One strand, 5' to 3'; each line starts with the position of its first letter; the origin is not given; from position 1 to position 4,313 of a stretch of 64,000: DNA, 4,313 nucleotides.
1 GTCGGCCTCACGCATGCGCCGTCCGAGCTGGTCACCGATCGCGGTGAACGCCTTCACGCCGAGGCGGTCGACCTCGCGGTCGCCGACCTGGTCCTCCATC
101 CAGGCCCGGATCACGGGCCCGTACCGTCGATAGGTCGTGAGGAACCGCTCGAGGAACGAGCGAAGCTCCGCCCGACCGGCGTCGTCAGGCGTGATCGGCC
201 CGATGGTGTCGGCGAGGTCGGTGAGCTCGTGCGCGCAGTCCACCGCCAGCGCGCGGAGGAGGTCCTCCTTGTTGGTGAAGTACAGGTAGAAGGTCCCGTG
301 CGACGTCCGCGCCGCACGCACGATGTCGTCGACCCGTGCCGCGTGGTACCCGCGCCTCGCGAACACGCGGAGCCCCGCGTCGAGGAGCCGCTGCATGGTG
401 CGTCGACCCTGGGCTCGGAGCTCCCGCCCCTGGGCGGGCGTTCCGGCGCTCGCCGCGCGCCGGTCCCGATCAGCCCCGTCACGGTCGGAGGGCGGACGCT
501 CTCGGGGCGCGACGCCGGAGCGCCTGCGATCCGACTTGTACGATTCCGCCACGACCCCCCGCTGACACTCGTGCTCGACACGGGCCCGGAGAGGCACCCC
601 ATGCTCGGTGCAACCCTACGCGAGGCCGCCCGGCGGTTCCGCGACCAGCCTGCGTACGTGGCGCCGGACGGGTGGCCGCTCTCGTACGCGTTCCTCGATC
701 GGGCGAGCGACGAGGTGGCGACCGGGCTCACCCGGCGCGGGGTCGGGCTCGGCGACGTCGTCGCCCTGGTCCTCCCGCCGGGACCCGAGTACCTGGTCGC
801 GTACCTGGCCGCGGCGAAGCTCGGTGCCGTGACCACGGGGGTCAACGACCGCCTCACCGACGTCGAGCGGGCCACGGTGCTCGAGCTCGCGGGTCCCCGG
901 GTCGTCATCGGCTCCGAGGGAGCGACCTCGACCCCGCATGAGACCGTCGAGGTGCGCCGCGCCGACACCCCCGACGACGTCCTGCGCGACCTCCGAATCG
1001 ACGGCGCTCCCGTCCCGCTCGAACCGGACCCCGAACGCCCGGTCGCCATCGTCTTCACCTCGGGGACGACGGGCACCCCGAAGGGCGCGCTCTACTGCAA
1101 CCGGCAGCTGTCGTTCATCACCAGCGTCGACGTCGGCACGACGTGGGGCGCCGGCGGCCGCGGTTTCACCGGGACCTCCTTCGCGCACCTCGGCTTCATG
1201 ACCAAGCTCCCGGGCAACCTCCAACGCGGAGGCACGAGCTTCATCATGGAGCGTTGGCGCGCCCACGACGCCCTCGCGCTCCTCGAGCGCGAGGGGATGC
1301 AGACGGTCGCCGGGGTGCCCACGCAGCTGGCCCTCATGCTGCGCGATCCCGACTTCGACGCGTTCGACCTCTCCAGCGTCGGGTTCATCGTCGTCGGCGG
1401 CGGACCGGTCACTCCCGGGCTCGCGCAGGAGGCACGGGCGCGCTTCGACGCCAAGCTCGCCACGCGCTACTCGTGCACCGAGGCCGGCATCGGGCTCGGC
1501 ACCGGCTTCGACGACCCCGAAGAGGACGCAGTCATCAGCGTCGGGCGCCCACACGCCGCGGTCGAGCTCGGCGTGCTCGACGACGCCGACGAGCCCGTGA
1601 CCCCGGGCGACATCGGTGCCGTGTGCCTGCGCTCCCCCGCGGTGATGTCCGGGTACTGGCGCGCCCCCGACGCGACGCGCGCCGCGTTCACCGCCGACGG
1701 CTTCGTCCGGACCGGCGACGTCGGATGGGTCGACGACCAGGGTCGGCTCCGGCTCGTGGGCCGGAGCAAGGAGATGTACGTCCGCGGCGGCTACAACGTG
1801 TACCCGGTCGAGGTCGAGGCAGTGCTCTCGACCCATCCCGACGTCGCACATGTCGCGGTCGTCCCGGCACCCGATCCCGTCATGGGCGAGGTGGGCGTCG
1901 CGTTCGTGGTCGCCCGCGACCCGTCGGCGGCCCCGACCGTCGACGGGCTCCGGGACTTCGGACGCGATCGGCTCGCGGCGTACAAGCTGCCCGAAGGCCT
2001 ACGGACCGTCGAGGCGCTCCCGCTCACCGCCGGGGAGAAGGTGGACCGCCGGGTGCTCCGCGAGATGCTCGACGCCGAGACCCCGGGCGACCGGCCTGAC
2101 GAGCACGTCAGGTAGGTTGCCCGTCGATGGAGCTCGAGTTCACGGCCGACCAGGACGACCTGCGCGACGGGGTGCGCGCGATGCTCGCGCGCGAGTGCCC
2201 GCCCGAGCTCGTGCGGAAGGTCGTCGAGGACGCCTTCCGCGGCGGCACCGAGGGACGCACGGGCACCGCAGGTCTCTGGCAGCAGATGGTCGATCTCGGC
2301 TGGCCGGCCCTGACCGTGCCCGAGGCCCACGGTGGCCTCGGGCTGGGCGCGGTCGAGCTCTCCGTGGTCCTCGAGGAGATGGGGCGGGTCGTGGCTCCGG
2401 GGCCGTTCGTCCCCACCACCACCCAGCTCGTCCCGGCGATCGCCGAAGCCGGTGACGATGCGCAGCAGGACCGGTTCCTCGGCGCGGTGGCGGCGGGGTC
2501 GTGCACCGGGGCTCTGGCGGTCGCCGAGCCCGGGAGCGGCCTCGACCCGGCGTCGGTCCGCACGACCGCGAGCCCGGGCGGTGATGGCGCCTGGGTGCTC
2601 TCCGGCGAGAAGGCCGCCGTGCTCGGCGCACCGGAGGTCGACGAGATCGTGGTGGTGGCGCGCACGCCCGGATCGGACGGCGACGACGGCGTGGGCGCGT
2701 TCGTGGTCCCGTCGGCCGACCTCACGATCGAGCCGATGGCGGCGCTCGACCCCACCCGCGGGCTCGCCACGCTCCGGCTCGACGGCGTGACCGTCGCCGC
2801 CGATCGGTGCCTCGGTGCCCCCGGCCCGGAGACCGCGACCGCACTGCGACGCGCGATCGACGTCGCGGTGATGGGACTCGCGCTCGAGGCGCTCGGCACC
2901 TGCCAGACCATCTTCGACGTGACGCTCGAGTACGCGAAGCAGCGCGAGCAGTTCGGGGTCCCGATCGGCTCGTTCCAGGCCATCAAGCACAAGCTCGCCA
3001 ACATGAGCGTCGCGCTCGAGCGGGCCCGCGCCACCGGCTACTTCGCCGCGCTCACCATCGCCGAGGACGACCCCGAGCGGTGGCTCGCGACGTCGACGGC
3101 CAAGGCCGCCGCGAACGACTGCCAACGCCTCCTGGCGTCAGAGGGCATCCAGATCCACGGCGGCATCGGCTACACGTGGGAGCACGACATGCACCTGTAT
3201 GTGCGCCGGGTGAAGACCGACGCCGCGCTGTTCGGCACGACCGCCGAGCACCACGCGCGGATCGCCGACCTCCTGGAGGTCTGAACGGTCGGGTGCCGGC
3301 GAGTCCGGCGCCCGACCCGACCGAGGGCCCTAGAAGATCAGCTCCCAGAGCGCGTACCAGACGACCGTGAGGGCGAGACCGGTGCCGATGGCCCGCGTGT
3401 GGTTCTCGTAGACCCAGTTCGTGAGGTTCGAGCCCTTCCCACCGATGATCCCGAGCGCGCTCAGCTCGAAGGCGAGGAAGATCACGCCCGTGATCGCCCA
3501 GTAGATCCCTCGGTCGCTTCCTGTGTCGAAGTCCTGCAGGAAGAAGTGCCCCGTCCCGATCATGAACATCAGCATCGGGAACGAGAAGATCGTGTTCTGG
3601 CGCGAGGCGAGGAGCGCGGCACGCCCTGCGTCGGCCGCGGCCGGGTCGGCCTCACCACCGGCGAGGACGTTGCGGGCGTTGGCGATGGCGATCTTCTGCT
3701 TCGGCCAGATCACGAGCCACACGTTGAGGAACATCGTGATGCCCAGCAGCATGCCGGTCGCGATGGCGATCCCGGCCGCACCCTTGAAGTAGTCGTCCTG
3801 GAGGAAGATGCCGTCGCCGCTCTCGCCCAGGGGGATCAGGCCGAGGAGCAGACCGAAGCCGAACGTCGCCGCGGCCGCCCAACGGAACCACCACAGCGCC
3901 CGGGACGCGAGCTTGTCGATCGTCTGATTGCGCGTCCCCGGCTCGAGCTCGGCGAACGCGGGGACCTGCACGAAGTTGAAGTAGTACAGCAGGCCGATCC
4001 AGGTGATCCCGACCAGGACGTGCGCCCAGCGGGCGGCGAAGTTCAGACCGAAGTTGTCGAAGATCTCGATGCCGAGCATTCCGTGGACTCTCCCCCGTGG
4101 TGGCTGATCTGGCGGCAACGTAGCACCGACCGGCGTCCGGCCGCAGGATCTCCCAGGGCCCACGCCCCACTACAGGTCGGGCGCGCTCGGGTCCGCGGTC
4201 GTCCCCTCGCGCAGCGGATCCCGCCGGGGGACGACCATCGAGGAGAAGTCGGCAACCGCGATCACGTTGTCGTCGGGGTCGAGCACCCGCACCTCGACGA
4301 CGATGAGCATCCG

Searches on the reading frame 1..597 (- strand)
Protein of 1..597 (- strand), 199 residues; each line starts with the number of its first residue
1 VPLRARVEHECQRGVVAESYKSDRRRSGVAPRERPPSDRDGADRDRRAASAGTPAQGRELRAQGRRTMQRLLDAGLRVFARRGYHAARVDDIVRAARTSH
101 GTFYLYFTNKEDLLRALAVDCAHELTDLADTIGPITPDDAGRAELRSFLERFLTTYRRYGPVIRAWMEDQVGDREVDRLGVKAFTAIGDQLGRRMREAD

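Call 24: search_solved_structures(query=window:1-597:-, max_evalue=0.001)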
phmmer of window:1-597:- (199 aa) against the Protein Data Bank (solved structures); distinct sequences matched with E-value up to 0.001: 102 (the best 60 are shown).
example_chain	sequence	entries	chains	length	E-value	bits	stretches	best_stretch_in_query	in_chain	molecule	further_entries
5gp9_A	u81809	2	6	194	5.3e-10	42.7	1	69-118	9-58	Transcriptional regulator (TetR/AcrR family)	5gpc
5gpa_A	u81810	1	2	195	5.6e-10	42.6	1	69-118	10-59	Transcriptional regulator (TetR/AcrR family)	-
1vi0_A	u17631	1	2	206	7.6e-09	38.9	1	64-118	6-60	transcriptional regulator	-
3whb_A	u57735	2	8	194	8.2e-09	38.8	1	64-118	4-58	Fatty acid metabolism regulator protein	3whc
3lwj_A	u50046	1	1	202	1.8e-08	37.7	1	60-126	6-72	Putative TetR-family transcriptional regulator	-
2f07_A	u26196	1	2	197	2.3e-08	37.4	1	68-126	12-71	YvdT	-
9b7y_A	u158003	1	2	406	2.8e-08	37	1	61-115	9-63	Transcriptional repressor Mce3R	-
3bru_A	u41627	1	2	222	1.3e-07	34.9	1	54-118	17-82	Regulatory protein, TetR family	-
4ich_A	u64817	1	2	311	3.6e-07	33.4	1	55-116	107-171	Transcriptional regulator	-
3lhq_A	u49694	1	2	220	4.7e-07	33.1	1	55-128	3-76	AcrAB operon repressor (TetR/AcrR family)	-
4me9_A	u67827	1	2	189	5.3e-07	32.9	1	66-136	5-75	Transcriptional regulator, TetR family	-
3aqs_A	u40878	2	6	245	7.4e-07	32.4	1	27-128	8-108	Bacterial regulatory proteins, tetR family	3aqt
6g87_A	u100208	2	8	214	9.2e-07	32.1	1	54-157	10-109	TetR/AcrR family transcriptional regulator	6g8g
3f1b_A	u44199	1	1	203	1.2e-06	31.7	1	68-156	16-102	TetR-like transcriptional regulator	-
3vuq_A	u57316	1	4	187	1.4e-06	31.6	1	69-119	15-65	Transcriptional regulator (TetR/AcrR family)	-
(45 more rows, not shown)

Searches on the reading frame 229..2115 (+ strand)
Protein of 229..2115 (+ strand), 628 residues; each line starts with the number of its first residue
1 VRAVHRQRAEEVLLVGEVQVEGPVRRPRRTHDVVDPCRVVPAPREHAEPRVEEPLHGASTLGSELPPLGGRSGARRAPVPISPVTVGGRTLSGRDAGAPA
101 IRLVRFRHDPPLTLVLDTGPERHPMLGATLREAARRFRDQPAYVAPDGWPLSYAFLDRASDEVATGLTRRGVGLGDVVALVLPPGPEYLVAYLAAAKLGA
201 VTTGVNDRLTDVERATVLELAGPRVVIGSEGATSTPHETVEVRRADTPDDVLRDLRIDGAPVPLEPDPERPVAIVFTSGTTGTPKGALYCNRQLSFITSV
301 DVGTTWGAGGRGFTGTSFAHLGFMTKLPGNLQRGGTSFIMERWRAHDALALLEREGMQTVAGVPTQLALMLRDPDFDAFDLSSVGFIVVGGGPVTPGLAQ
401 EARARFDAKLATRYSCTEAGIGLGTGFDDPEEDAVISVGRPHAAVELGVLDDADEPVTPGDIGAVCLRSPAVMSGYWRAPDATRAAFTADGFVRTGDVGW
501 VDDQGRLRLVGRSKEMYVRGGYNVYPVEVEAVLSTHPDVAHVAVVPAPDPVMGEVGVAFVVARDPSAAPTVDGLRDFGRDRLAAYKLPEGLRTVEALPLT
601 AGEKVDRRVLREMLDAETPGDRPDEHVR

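Call 15: search_protein_families(library=pfam, proteins=[window:229-2115:+], max_evalue=0.001)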
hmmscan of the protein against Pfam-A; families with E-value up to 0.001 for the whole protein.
window:229-2115:+ (628 aa): 2 families
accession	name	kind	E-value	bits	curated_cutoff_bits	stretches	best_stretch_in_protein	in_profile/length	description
PF00501.34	AMP-binding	-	1.8e-65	221.6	29.9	1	130-477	1-384/384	AMP-binding enzyme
PF13193.12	AMP-binding_C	-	9.1e-17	62.2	24.5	1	528-603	1-75/76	AMP-binding enzyme C-terminal domain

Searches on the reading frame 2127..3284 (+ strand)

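Call 15: search_protein_families(library=pfam, proteins=[window:2127-3284:+], max_evalue=0.001)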
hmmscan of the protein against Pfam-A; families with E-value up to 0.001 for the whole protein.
window:2127-3284:+ (385 aa): 4 families
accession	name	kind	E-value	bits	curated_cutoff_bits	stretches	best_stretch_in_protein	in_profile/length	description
PF00441.29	Acyl-CoA_dh_1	-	6.4e-28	98.2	22.4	1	243-380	10-146/150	Acyl-CoA dehydrogenase, C-terminal domain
PF02771.21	Acyl-CoA_dh_N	-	9e-20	71.6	22.9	1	6-124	1-112/113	Acyl-CoA dehydrogenase, N-terminal domain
PF02770.24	Acyl-CoA_dh_M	-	8.8e-13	48.7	33.3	1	129-215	1-89/97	Acyl-CoA dehydrogenase, middle domain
PF08028.16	Acyl-CoA_dh_2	-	1.1e-07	32.6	22.7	1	250-364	2-125/134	Acyl-CoA dehydrogenase, C-terminal domain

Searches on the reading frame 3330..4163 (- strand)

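Call 15: search_protein_families(library=pfam, proteins=[window:3330-4163:-], max_evalue=0.001)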
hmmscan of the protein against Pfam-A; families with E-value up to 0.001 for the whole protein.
window:3330-4163:- (277 aa): 1 family
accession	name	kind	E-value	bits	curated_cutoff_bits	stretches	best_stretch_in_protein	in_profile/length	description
PF06181.16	Urate_ox_N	-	6.2e-12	46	26.9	2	125-207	166-240/295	Urate oxidase N-terminal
